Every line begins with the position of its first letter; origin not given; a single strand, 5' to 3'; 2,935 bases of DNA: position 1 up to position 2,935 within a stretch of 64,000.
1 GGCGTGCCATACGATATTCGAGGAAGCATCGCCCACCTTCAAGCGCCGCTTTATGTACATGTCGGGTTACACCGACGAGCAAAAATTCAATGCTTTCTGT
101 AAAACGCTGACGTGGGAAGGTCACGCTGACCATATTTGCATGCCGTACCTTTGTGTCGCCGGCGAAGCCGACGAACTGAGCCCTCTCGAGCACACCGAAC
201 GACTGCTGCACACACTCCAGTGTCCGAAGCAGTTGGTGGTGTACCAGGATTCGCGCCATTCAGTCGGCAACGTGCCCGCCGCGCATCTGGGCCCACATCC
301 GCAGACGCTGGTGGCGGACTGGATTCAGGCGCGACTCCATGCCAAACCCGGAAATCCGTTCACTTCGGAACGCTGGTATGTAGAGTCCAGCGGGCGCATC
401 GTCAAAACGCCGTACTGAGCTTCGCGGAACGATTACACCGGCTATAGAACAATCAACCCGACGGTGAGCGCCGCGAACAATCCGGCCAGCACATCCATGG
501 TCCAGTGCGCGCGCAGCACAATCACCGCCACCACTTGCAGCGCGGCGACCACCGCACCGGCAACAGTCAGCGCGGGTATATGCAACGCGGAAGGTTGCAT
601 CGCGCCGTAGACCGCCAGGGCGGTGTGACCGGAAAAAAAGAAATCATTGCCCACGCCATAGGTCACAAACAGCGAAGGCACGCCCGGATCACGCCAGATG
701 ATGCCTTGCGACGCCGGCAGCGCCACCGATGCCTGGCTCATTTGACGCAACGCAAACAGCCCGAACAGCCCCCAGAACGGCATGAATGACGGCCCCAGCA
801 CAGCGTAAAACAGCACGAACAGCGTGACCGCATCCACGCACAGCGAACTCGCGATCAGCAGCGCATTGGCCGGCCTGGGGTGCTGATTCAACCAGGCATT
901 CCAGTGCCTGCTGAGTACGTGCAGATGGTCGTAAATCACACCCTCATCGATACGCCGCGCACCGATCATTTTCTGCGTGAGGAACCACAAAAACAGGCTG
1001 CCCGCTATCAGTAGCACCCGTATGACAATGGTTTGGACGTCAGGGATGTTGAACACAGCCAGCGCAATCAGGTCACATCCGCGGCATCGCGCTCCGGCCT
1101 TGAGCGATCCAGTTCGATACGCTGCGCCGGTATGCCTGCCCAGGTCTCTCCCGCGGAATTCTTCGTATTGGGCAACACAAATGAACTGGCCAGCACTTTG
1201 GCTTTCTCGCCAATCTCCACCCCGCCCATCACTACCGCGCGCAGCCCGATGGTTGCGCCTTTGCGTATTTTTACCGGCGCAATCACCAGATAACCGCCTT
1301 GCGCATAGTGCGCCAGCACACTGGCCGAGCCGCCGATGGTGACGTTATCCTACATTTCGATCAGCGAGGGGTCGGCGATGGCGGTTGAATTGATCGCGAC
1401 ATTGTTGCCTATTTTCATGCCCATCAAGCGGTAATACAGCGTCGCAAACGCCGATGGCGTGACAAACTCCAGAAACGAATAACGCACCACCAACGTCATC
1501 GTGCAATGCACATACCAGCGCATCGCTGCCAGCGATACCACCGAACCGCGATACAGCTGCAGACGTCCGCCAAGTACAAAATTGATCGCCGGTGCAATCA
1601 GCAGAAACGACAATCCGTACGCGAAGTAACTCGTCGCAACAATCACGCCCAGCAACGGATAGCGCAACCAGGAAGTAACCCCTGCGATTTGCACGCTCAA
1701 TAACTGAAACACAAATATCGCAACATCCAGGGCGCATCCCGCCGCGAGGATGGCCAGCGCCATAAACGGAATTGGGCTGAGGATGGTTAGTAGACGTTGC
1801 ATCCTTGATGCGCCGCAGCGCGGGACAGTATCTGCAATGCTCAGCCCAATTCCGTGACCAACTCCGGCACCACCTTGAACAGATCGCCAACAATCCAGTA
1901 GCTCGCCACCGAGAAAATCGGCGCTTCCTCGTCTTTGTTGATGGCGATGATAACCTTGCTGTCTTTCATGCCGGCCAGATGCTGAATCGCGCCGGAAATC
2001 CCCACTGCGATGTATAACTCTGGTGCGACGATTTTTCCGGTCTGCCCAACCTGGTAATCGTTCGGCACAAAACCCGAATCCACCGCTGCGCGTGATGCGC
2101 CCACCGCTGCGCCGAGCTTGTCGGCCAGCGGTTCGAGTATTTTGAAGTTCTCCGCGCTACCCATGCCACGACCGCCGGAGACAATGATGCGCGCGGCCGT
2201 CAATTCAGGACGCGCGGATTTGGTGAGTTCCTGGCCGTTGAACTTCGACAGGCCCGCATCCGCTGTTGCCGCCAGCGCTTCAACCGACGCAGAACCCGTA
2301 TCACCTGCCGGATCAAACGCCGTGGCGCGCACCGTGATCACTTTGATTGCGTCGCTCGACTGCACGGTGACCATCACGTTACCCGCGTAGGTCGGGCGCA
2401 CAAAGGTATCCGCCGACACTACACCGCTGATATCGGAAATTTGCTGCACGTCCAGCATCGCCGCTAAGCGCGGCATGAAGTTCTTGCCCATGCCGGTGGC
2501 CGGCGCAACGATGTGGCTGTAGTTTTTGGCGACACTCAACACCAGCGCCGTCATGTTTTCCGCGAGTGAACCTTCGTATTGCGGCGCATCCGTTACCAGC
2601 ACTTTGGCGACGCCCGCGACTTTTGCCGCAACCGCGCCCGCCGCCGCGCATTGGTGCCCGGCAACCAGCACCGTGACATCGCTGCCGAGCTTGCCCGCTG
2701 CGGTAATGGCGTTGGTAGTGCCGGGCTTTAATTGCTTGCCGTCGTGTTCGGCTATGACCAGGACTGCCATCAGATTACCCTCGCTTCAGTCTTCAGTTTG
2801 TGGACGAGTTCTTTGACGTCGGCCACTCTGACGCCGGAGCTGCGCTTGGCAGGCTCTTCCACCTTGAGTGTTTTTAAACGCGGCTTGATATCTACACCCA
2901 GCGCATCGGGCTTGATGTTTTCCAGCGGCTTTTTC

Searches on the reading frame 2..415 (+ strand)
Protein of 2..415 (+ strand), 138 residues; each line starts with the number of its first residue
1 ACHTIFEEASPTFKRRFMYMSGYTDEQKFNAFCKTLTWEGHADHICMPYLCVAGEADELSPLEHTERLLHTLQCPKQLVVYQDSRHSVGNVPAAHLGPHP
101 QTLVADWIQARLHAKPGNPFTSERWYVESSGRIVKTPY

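Call 45: search_protein_families(library=pfam, proteins=[window:2-415:+], max_evalue=0.001)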
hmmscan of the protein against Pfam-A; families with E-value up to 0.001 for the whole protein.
window:2-415:+ (138 aa): 1 family
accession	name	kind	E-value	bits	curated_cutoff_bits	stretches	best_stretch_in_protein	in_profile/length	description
PF12146.15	Hydrolase_4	-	0.00069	19.4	27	1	40-88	185-234/239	Serine aminopeptidase, S33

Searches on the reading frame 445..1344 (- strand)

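Call 8: search_protein_families(library=pfam, proteins=[window:445-1344:-], max_evalue=0.001)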
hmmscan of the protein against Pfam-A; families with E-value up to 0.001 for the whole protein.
window:445-1344:- (300 aa): 3 families
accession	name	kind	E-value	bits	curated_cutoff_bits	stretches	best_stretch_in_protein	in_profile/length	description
PF24788.1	AtPDCT1_2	-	2.5e-07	31.1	27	1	142-295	5-154/160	AtPDCT1/2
PF14360.12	PAP2_C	-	1.8e-06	28.9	27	1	233-294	3-67/74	PAP2 superfamily C-terminal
PF01569.27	PAP2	-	0.00058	20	27.2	0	233-299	48-121/130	PAP2 superfamily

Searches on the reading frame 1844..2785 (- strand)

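Call 58: search_protein_families(library=pfam, proteins=[window:1844-2785:-], max_evalue=0.001)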
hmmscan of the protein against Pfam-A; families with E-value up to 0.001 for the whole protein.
window:1844-2785:- (314 aa): 2 families
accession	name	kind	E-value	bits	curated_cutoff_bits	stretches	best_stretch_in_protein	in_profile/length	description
PF01012.27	ETF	-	2.1e-40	138.9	26.7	1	8-174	1-179/181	Electron transfer flavoprotein domain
PF00766.25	ETF_alpha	-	9.2e-38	128.5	27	1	194-274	1-81/81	Electron transfer flavoprotein FAD-binding domain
